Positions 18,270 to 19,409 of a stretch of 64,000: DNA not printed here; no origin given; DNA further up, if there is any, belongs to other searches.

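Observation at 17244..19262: Single polypeptide combining a GT4 glycosyltransferase with a C-terminal SAM-dependent methyltransferase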

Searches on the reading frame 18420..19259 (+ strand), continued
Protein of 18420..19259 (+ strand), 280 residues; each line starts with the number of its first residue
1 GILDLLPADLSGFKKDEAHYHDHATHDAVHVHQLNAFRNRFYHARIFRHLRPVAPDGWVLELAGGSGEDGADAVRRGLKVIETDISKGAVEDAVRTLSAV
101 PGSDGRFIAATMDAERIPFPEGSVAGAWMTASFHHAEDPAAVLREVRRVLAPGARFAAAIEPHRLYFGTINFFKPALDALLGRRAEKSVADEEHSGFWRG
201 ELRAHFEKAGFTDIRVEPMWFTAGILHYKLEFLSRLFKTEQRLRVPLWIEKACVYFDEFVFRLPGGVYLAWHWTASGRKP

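Call 67: fold_search(model_id=the predicted structure, library=pdb)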
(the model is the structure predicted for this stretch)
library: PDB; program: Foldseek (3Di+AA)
matches with E <= 10: 1980; with E <= 0.001: 1461
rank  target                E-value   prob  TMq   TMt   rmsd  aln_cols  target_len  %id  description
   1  6uv6_C                7.5e-15  1.00  0.55  0.58   7.1       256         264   20  AtmM with bound rebeccamycin analogue (released 2020-11-25)
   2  6uv6_A                2.5e-14  1.00  0.58  0.62   8.1       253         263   19  AtmM with bound rebeccamycin analogue (released 2020-11-25)
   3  6uvq_A                5.5e-14  1.00  0.57  0.62   7.5       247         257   20  Crystal structure of Apo AtmM (released 2020-11-25)
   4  4kri_B                8.1e-14  1.00  0.61  0.42   7.0       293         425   15  Haemonchus contortus Phospholethanolamine N-methyltransferase 2 in complex with phosphomonomethylethanolamine and S-ad (released 2013-09-25)
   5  5gm1_E                1.8e-13  1.00  0.55  0.56   7.9       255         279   22  Crystal structure of methyltransferase TleD complexed with SAH (released 2016-09-28)
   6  1vl5_A                1.8e-13  1.00  0.53  0.63   8.0       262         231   16  CRYSTAL STRUCTURE OF A PUTATIVE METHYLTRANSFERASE (BH2331) FROM BACILLUS HALODURANS C-125 AT 1.95 A RESOLUTION (released 2004-08-17)
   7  5gm2_L                1.9e-13  1.00  0.55  0.59   8.3       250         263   21  Crystal structure of methyltransferase TleD complexed with SAH and teleocidin A1 (released 2016-09-28)
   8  5gm1_C                2.1e-13  1.00  0.55  0.55   9.4       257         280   22  Crystal structure of methyltransferase TleD complexed with SAH (released 2016-09-28)
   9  4f84                  2.9e-13  1.00  0.58  0.65   9.0       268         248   20  Structure analysis of Geranyl diphosphate methyltransferase in complex with SAM (released 2012-10-31)
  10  2yr0_A                2.9e-13  1.00  0.49  0.55  11.3       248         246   19  Crystal Structure of Hypothetical Methyltransferase TTHA0223 from Thermus thermophilus HB8 (released 2007-10-02)
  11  2yqz_A                2.9e-13  1.00  0.50  0.53  12.7       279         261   19  Crystal Structure of Hypothetical Methyltransferase TTHA0223 from Thermus thermophilus HB8 complexed with S-adenosylme (released 2007-10-02)
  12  5gm1_B                3.4e-13  1.00  0.54  0.54   8.8       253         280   20  Crystal structure of methyltransferase TleD complexed with SAH (released 2016-09-28)
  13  1xxl_A                3.4e-13  1.00  0.51  0.60   9.0       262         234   18  The crystal structure of YcgJ protein from Bacillus subitilis at 2.1 A resolution (released 2004-11-23)
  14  3vc1_B                3.8e-13  1.00  0.65  0.65   7.5       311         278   15  Crystal structure of geranyl diphosphate C-methyltransferase from Streptomyces coelicolor A3(2) in complex with Mg2+,  (released 2012-04-11)
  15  3vc1_J                4.1e-13  1.00  0.65  0.66   7.3       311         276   15  Crystal structure of geranyl diphosphate C-methyltransferase from Streptomyces coelicolor A3(2) in complex with Mg2+,  (released 2012-04-11)
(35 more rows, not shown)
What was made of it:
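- On Class I SAM-dependent methyltransferase (Methyltransf_11 type): The Foldseek probability against many class I methyltransferases is 1.00 (call 67).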

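Call 73: search_solved_structures(query=A3, max_evalue=0.000001, show_alignments=3)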
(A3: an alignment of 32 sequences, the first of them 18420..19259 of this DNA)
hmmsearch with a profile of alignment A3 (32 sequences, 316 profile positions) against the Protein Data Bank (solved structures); distinct sequences matched with E-value up to 0.000001: 62 (the best 60 are shown).
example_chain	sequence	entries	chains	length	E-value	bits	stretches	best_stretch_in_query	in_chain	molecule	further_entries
3bus_A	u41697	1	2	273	2.2e-26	96.1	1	88-195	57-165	Methyltransferase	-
6uv6_A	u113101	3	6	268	8.7e-24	87.6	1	92-193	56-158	D-glucose O-methyltransferase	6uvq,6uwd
3mgg_A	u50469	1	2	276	2e-22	83.2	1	88-194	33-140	Methyltransferase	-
5gm1_A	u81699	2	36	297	6.2e-19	71.7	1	74-194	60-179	O-methylransferase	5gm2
1ve3_A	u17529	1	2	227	6.7e-19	71.6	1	88-194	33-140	hypothetical protein PH0226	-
8zc8_A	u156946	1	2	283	1.3e-18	70.7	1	90-194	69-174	MitM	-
21zq_A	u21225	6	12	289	1.3e-18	70.6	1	90-194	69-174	MitM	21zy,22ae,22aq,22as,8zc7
1xxl_A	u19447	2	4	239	3.7e-18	69.2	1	89-194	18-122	YcgJ protein | ycgJ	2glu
2avn_A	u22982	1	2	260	1.1e-17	67.6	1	48-224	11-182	ubiquinone/menaquinone biosynthesis methyltransferase-related protein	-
3l8d_A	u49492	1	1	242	1.2e-17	67.4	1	80-196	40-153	Methyltransferase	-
1vl5_A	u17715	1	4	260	1.5e-17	67.1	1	84-194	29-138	unknown conserved protein BH2331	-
2yqz_A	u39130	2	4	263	7.6e-17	64.8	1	84-195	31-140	Hypothetical protein TTHA0223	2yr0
4pne_A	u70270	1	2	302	1.3e-16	64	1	90-192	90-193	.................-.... protein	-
6uak_A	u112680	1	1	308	3.9e-16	62.5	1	90-192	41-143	SAM dependent methyltransferase LahSB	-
5wp5_A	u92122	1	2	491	4.9e-16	62.2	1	89-194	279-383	Phosphomethylethanolamine N-methyltransferase 2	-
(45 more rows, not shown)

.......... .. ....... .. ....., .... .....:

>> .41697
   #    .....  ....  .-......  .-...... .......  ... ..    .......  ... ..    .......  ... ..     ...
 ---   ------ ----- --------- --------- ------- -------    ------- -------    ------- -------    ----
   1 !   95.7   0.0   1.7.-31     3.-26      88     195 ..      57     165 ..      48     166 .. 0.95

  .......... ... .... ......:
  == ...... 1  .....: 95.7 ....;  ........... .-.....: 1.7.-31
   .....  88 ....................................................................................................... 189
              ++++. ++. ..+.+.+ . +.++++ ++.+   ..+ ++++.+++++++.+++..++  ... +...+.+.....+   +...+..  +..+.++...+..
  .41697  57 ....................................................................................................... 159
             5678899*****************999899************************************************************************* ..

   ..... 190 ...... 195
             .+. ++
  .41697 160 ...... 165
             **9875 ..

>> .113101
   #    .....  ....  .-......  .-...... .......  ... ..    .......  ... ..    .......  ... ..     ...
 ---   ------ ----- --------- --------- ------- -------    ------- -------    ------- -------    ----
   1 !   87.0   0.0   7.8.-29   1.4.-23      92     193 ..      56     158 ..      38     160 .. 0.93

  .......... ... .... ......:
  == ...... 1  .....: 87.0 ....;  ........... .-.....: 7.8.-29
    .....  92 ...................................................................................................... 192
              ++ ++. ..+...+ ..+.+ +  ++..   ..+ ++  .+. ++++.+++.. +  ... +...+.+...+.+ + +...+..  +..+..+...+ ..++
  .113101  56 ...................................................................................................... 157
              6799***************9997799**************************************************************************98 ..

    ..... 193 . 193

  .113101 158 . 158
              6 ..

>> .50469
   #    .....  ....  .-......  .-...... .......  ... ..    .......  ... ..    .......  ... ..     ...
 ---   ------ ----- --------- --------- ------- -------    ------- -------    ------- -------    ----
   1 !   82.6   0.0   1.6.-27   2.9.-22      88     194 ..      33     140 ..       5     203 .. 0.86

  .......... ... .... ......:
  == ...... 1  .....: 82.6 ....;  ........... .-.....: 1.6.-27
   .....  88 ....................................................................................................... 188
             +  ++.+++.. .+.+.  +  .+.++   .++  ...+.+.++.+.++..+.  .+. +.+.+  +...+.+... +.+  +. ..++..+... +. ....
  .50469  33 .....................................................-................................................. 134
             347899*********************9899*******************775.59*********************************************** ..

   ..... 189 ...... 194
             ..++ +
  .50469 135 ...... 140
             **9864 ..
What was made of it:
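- On Glycoside sugar O-methyltransferases of the RebM/AtmM type: They are the top PDB profile hits and LHHxPD aligns (call 73).
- Closest known: RebM and AtmM. Same: AtmM is also the best Foldseek hit (calls 67, 73).
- A profile of that family hits the glycoside sugar O-methyltransferases RebM (E 2e-26) and AtmM (E 9e-24) first in the PDB, with the LHHxPD motif aligned (call 73). Non-sugar methyltransferases (phosphoethanolamine N-MT, TleD, geranyl-diphosphate C-MT) follow closely in both searches, with TM-scores of 0.55-0.65 for all of them (calls 67, 73). Phosphoethanolamine N-methyltransferases and lipid or terpenoid methyltransferases score almost as well as sugar O-methyltransferases in the fold and profile searches (calls 67, 73). 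The top two profile hits are glycoside O-methyltransferases, with the catalytic-region HH motif aligned (call 73).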
